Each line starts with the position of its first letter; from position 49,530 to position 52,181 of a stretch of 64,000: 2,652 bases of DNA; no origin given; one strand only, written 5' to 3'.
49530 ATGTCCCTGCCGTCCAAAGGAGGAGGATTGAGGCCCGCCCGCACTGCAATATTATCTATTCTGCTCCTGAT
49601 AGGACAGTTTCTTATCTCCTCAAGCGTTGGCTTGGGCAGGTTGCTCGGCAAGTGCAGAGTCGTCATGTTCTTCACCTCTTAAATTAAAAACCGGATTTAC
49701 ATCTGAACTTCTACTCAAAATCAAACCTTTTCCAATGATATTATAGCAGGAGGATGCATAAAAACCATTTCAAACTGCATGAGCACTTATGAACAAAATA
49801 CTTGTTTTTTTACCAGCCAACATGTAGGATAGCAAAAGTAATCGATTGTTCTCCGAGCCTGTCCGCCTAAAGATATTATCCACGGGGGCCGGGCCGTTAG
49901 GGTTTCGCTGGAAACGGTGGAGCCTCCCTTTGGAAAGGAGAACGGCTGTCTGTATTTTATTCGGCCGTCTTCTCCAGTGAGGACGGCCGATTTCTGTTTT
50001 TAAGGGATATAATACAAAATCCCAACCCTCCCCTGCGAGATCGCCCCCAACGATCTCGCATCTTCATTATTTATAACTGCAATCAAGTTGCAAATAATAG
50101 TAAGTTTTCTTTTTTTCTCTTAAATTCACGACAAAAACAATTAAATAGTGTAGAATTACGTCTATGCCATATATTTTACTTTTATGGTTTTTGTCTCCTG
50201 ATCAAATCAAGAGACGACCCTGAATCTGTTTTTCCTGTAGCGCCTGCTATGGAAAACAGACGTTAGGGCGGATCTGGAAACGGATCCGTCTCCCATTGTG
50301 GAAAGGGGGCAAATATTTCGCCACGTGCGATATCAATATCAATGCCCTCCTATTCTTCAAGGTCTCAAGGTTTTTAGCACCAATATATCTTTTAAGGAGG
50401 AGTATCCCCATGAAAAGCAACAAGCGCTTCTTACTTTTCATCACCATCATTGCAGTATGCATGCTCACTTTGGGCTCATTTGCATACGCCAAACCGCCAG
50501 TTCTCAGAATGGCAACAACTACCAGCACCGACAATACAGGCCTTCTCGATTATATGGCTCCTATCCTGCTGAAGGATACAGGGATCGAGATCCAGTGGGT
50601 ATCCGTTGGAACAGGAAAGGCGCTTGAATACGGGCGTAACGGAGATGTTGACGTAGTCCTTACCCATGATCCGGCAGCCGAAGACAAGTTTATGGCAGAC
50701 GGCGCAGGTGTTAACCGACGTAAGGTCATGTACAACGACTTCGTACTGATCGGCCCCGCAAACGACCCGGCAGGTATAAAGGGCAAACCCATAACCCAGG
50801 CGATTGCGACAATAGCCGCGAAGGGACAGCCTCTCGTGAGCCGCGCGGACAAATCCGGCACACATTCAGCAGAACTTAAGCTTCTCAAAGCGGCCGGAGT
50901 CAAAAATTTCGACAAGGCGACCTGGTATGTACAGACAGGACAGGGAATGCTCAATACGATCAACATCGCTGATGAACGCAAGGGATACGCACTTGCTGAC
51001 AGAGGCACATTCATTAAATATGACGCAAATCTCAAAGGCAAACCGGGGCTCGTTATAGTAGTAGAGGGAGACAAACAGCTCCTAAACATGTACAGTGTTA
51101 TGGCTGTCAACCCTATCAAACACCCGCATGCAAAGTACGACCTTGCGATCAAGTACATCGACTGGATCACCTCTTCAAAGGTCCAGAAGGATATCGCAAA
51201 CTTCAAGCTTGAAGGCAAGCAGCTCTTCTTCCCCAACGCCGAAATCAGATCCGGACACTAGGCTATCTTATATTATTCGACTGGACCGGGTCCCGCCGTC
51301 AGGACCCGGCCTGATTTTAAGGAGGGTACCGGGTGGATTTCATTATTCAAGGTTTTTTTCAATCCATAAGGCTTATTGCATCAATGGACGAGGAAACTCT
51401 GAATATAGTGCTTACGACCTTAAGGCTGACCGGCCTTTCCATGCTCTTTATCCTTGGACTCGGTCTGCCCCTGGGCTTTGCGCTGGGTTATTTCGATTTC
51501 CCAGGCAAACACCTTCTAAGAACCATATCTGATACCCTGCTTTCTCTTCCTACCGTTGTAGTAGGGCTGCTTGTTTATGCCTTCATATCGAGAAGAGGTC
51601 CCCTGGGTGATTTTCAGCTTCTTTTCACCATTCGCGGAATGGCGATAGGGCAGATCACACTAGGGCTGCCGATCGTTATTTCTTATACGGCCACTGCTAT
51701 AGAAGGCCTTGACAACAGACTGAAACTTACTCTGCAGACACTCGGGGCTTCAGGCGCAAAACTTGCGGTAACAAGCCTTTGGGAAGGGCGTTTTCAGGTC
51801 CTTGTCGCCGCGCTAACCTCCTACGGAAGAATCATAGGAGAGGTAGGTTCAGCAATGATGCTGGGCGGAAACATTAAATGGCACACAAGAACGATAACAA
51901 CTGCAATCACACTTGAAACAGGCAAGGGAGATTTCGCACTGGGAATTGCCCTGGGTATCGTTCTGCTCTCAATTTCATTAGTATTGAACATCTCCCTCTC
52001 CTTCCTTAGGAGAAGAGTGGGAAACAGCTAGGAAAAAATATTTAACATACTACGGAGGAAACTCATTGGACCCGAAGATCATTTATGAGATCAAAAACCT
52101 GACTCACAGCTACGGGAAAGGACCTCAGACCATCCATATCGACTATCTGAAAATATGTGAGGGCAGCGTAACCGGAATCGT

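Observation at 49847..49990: Moco-class riboswitch-like aptamer with a readable terminator/antiterminator switch and no gene directly behind it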

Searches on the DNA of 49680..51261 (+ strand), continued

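Call 39: search_with_rna_model(model_id=R1, sources=[window, L001, L002, L003, L004, L005, L006, L007, L008, L009, L010, L011, L012, L013, L014, L015, L016, L017, L018, L019, L020, L021, L022, L023, L024, L025, L026, L027, L028, L029, L030, L031, L032, L033, L034, L035, L036, L037, L038, L039, L040, L041, L042, L043, L044, L045, L046, L047, L048, L049, L050, L051, L052, L053, L054, L055, L056, L057, L058, L059, L060, L061, L062, L063, L064, L065, L066, L067, L068, L069, L070, L071, L072, L073, L074, L075, L076, L077, L078, L079, L080, L081, L082, L083, L084, L085, L086, L087, L088, L089, L090, L091, L092, L093, L094, L095, L096, L097, L098], max_evalue=10)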
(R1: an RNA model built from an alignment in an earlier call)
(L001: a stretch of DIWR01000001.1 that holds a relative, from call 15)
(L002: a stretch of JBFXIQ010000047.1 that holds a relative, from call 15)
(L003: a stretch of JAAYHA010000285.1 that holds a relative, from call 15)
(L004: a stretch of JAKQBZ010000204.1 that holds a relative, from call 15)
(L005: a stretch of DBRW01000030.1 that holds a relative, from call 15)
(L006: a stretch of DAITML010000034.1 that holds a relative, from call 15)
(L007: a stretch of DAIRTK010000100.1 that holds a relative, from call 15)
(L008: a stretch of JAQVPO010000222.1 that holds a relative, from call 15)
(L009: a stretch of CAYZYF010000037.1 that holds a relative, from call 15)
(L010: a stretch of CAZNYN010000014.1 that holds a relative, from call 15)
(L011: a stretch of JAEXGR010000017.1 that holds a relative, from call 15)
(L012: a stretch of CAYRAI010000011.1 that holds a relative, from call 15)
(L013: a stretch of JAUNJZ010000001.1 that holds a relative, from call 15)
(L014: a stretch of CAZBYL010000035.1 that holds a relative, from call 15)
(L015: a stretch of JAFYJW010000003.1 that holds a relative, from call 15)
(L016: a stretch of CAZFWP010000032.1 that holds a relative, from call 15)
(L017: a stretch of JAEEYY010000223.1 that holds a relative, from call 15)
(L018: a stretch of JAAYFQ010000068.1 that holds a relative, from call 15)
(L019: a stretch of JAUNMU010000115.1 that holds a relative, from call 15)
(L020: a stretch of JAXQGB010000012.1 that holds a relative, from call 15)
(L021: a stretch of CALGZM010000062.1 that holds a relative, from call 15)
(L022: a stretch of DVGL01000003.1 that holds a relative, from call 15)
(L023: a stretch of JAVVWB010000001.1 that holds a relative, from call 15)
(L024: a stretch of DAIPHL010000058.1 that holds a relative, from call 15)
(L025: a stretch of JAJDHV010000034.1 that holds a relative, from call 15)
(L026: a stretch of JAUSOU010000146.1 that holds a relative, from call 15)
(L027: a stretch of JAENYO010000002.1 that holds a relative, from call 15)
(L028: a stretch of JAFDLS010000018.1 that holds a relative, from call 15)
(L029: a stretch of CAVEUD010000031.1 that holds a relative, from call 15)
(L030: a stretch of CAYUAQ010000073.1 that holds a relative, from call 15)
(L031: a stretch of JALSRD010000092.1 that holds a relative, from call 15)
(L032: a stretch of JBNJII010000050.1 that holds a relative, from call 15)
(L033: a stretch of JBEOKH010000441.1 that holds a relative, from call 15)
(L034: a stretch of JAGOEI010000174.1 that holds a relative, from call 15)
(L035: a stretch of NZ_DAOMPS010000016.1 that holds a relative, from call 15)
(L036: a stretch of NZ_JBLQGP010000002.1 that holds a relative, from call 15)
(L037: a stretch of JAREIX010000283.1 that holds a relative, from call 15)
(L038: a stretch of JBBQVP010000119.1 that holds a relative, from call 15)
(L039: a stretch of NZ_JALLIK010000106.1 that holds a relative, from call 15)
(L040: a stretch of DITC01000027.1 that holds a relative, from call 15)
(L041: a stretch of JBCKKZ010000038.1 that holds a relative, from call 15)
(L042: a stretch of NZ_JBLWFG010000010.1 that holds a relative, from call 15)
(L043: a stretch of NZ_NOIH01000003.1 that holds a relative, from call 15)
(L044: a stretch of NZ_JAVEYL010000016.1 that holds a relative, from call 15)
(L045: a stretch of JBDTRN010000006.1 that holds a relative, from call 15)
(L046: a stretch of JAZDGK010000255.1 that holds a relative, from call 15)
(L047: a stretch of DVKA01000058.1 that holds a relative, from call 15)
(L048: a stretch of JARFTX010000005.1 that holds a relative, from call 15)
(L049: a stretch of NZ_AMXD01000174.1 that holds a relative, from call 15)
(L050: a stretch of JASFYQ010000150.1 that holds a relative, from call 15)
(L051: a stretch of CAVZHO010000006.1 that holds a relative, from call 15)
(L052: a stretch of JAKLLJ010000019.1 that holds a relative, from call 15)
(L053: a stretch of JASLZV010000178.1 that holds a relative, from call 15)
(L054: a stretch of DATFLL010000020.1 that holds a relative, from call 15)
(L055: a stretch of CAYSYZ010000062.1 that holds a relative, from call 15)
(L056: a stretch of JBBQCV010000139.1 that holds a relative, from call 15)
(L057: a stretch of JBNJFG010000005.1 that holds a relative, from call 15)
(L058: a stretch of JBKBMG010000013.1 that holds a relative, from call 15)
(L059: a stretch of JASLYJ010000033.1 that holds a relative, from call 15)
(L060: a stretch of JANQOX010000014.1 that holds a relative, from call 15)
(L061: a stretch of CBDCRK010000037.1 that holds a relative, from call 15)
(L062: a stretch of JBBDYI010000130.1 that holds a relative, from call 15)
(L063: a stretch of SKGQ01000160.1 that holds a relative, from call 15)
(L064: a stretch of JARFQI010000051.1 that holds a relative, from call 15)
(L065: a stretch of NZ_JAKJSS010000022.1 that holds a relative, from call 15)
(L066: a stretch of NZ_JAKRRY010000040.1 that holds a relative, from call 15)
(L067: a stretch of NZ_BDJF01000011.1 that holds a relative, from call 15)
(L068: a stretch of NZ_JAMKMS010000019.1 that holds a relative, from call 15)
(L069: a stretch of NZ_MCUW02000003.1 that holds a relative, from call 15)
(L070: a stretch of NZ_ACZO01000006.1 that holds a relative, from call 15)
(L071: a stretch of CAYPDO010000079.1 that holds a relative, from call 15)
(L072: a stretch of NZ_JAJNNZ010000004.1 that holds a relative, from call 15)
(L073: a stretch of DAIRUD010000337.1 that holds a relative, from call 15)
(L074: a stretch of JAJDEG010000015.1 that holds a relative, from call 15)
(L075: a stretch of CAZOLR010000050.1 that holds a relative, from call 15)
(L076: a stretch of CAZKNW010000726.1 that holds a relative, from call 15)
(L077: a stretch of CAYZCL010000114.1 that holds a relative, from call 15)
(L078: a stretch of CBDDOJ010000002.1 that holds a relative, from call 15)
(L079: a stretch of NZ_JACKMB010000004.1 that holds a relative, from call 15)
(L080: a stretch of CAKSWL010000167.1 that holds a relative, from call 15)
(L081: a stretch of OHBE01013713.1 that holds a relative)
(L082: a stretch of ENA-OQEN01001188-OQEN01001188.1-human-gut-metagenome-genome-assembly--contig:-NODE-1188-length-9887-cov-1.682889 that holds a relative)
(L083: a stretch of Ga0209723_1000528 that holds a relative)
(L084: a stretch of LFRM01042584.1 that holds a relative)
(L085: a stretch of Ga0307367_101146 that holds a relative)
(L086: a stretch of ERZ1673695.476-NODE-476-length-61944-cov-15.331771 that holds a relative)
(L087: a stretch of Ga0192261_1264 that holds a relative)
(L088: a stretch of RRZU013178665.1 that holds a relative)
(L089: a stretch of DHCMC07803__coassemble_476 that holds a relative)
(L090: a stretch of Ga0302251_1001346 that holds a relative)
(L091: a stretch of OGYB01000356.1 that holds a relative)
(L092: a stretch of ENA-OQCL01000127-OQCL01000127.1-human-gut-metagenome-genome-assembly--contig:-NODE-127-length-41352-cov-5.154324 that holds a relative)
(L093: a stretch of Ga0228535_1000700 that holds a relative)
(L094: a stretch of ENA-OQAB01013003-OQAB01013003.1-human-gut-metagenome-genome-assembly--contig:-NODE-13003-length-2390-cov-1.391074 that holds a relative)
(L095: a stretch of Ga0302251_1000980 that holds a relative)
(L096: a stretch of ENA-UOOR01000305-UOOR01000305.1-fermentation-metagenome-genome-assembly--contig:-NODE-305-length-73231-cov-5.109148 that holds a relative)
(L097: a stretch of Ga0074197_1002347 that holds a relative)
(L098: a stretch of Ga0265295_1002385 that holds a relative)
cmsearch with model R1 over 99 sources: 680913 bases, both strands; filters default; matches with E-value up to 10: 43.
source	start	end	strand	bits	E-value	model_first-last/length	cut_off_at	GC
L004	141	173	+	45.5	3.1e-07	1-33/33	no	0.67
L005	2617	2649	+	45.5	3.1e-07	1-33/33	no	0.67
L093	13544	13576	+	45.5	3.1e-07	1-33/33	no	0.67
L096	8086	8118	-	45.5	3.1e-07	1-33/33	no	0.67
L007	1252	1284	+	45.1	3.8e-07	1-33/33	no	0.73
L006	1242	1274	+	44.2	6e-07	1-33/33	no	0.67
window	50031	50063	+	44.1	6.3e-07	1-33/33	no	0.64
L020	2620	2652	+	44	6.7e-07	1-33/33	no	0.61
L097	3679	3711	+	44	6.7e-07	1-33/33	no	0.61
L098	4844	4876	-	44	6.7e-07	1-33/33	no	0.61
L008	973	1005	+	43.9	7e-07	1-33/33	no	0.64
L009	2611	2643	+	43.9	7e-07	1-33/33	no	0.73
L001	2617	2649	+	42.8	1.3e-06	1-33/33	no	0.67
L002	2617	2649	+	42.8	1.3e-06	1-33/33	no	0.67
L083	133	165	+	42.2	1.7e-06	1-33/33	no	0.67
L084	4205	4237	+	42.1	1.8e-06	1-33/33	no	0.61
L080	2667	2699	+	40.6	4.2e-06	1-33/33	no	0.61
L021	2669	2701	+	40.2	5e-06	1-33/33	no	0.79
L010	2655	2687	+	39.5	7.7e-06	1-33/33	no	0.55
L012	2654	2686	+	39.4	7.9e-06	1-33/33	no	0.58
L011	2673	2705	+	39.2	8.6e-06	1-33/33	no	0.58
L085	3081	3113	-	38.5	1.3e-05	1-33/33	no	0.55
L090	10233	10265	+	38.5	1.3e-05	1-33/33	no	0.55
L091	4473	4505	+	37.7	2e-05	1-33/33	no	0.61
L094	1727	1759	-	37.7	2e-05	1-33/33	no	0.61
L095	5569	5601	+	37.7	2e-05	1-33/33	no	0.61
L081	1331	1363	-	37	2.8e-05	1-33/33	no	0.55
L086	1927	1959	-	37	2.8e-05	1-33/33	no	0.55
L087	2770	2802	-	37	2.8e-05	1-33/33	no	0.55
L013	2647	2679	+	36.4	4e-05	1-33/33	no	0.67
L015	2652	2684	+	35.7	5.7e-05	1-33/33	no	0.73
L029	2668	2700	+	35.2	7.6e-05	1-33/33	no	0.7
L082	8372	8404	+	35.1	8e-05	1-33/33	no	0.88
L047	2668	2700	+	34.2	0.00013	1-33/33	no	0.7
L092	7690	7722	-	34.2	0.00013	1-33/33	no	0.7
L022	2665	2697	+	33.8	0.00016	1-33/33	no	0.79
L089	3622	3654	-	33.8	0.00016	1-33/33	no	0.79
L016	2336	2369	+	32.5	0.00031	1-33/33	no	0.68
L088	6221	6254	+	32.5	0.00031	1-33/33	no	0.68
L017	95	127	+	31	0.0007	1-33/33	no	0.64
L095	12697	12727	-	17.8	0.82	1-33/33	no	0.61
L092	9388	9416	-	15.5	2.9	1-33/33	no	0.59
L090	5616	5646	+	13.8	7.3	1-33/33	no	0.58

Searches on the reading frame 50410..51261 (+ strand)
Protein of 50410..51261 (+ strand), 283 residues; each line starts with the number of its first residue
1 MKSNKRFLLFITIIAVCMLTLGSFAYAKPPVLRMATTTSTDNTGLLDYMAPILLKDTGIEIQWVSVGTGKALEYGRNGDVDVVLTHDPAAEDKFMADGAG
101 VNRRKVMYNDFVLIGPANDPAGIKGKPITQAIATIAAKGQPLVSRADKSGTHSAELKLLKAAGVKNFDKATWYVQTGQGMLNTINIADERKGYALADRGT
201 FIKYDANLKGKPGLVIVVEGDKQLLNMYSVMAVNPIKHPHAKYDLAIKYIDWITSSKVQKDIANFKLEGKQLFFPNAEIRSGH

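Call 8: search_protein_families(library=pfam, proteins=[window:50410-51261:+])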
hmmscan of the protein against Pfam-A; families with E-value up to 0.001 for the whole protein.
window:50410-51261:+ (283 aa): 3 families
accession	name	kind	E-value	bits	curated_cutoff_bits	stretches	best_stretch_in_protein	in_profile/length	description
PF12849.12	PBP_like_2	-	4.1e-43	148.5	27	1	30-256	7-266/267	PBP superfamily domain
PF13531.11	SBP_bac_11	-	9.1e-10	39.1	25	1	46-260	13-219/227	Bacterial extracellular solute-binding protein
PF03466.25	LysR_substrate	-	8.4e-05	22.5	28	1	31-169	7-131/209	LysR substrate binding domain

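Call 9: search_protein_families(library=ncbifam, proteins=[window:50410-51261:+])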
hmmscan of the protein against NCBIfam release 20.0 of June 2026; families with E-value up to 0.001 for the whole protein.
window:50410-51261:+ (283 aa): 1 family
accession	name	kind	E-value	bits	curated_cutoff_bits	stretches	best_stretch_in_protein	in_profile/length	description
NF041772.1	tung_bind_TupA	equivalog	7.9e-96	320.5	400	1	23-280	8-265/266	tungstate ABC transporter substrate-binding protein TupA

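Call 15: find_related_loci(query=window:50410-51261:+, collection=genome_contigs, flank=3000)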
Query window:50410-51261:+ (283 aa) in genome_contigs; peptide patterns used: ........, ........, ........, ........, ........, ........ (x = any residue, [..] = any of these).
147 stretches matched a pattern; 87 encode a relative of the query (tblastn E <= 1e-3); the best 80 are kept; 80 distinct loci.
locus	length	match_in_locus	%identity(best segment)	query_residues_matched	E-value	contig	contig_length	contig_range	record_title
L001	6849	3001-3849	98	1-283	0e+0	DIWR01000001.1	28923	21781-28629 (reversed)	MAG TPA_asm: Synergistaceae bacterium UBA6101 UBA6101_contig_4717, whole genome shotgun sequence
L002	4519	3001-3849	98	1-283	0e+0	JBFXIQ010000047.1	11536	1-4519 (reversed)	MAG: Synergistaceae bacterium isolate CA_2019_TPIn_31 NODE_20333_length_11536_cov_24.756333_TPIn, whole genome shotgun s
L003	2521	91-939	98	1-283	0e+0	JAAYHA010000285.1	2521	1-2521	MAG: Synergistaceae bacterium isolate AS09scLD_30 236283_AS09, whole genome shotgun sequence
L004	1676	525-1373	95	1-283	0e+0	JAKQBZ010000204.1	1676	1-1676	MAG: Deltaproteobacteria bacterium isolate USCA_metabat.30 k141_1928829, whole genome shotgun sequence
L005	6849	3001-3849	94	1-283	0e+0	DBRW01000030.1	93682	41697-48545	MAG TPA_asm: Synergistaceae bacterium UBA1358 UBA1358_contig_199, whole genome shotgun sequence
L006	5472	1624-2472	94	1-283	0e+0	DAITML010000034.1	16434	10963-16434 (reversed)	MAG TPA_asm: Synergistaceae bacterium isolate CTOTU7595 NODE_5715_length_16434_cov_24.180963, whole genome shotgun seque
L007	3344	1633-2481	93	1-283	0e+0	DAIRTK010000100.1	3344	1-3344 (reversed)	MAG TPA_asm: Synergistaceae bacterium isolate CTOTU7657 NODE_47535_length_3344_cov_45.258437, whole genome shotgun seque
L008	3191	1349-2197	91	1-283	0e+0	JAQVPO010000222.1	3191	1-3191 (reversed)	MAG: Synergistaceae bacterium isolate STF1_205 NODE_143157_length_3191_cov_2.562337_Sandtown_F1, whole genome shotgun se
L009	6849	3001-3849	88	1-283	6e-163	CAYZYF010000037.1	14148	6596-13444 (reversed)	MAG TPA_asm: uncultured Synergistaceae bacterium isolate binchicken_co45_317 genome assembly, contig: NODE_7587_length_1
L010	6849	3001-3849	84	1-283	9e-162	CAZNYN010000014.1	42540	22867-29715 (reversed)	MAG TPA_asm: uncultured Synergistaceae bacterium isolate SRP335695_co1_74 genome assembly, contig: NODE_363_length_42540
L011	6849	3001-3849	83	1-283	2e-158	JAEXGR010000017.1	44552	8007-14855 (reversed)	MAG: Synergistetes bacterium isolate OH_HBB_76 k127_1253277, whole genome shotgun sequence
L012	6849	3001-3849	82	1-283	1e-157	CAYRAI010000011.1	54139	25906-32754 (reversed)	MAG TPA_asm: uncultured Synergistaceae bacterium isolate SRP192927_co1_913 genome assembly, contig: NODE_767_length_5413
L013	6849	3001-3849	82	1-283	1e-156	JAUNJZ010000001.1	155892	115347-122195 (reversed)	MAG: Synergistaceae bacterium isolate S2R_St_13 NODE_16_length_155892_cov_42.910374, whole genome shotgun sequence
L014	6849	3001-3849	80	1-283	7e-156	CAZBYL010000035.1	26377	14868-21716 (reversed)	MAG TPA_asm: uncultured Synergistaceae bacterium isolate SRP192927_co1_25 genome assembly, contig: NODE_3362_length_2637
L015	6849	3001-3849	79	1-283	9e-156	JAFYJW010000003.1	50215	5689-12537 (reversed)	MAG: Synergistes sp. isolate RGIG7157 Water_buffalos_Abomasum-5__c48138, whole genome shotgun sequence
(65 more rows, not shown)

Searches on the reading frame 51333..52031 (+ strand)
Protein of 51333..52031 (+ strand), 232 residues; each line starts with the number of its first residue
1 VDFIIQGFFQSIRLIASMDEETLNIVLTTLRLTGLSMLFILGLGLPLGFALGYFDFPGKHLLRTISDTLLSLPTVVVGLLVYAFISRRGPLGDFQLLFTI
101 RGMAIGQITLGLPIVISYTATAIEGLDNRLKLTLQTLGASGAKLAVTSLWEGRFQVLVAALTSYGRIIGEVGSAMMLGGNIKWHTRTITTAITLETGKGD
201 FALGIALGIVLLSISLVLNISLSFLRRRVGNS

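Call 8: search_protein_families(library=pfam, proteins=[window:51333-52031:+])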
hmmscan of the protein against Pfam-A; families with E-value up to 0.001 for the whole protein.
window:51333-52031:+ (232 aa): 1 family
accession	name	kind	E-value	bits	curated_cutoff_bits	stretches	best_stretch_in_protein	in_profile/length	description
PF00528.27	BPD_transp_1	-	2.3e-10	40.9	26.4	1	44-229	1-182/184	Binding-protein-dependent transport system inner membrane component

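Call 9: search_protein_families(library=ncbifam, proteins=[window:51333-52031:+])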
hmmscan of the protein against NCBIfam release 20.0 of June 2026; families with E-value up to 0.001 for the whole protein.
window:51333-52031:+ (232 aa): 20 families
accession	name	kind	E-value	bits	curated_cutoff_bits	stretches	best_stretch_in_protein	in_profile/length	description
NF041773.1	tung_perm_TupB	equivalog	3.2e-81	272.5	320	1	1-227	1-227/230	tungstate ABC transporter permease TupB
NF038017.1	ABC_perm1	subfamily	6.8e-58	195.7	100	1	29-212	1-184/184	ABC transporter permease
TIGR02141.1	modB_ABC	equivalog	1.3e-24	87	182.6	1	29-226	3-206/208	molybdate ABC transporter permease subunit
TIGR00969.1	3a0106s02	subfamily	8e-22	78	240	1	21-227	58-271/272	sulfate ABC transporter permease subunit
NF006939.0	PRK09421.1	equivalog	2.7e-21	76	262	1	17-218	3-213/230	molybdate ABC transporter permease subunit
TIGR01581.1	Mo_ABC_porter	hypoth_equivalog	7.8e-21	74.6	210.3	1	18-218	15-222/225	ABC transporter permease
NF008208.0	PRK10971.1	equivalog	1.1e-18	67.7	415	1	29-230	63-271/277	sulfate/thiosulfate ABC transporter permease CysT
TIGR02139.1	permease_CysT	equivalog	7.9e-17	61.7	246.1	1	18-227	44-260/265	sulfate ABC transporter permease subunit CysT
TIGR02140.1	permease_CysW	equivalog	8.2e-15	55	329.1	1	19-228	42-258/261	sulfate ABC transporter permease subunit CysW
NF040839.1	tungstate_WtpB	equivalog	2.3e-14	53.7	340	1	16-227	36-249/251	tungstate ABC transporter permease WtpB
NF008620.0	PRK11602.1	equivalog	6.9e-10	38.6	442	1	18-196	58-243/291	sulfate/thiosulfate ABC transporter permease CysW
TIGR00974.1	3a0107s02c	equivalog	4.7e-08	32.5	193.45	1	27-195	57-226/272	phosphate ABC transporter permease PstA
NF011624.0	PRK15050.1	equivalog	1.4e-05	24.4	247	1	19-147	68-208/297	2-aminoethylphosphonate ABC transporter permease subunit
TIGR02138.1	phosphate_pstC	equivalog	1.5e-05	24.2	196.45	1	24-228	64-294/296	phosphate ABC transporter permease subunit PstC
TIGR03262.1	PhnU2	equivalog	2.2e-05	23.3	593.25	1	20-228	50-259/546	putative 2-aminoethylphosphonate ABC transporter permease subunit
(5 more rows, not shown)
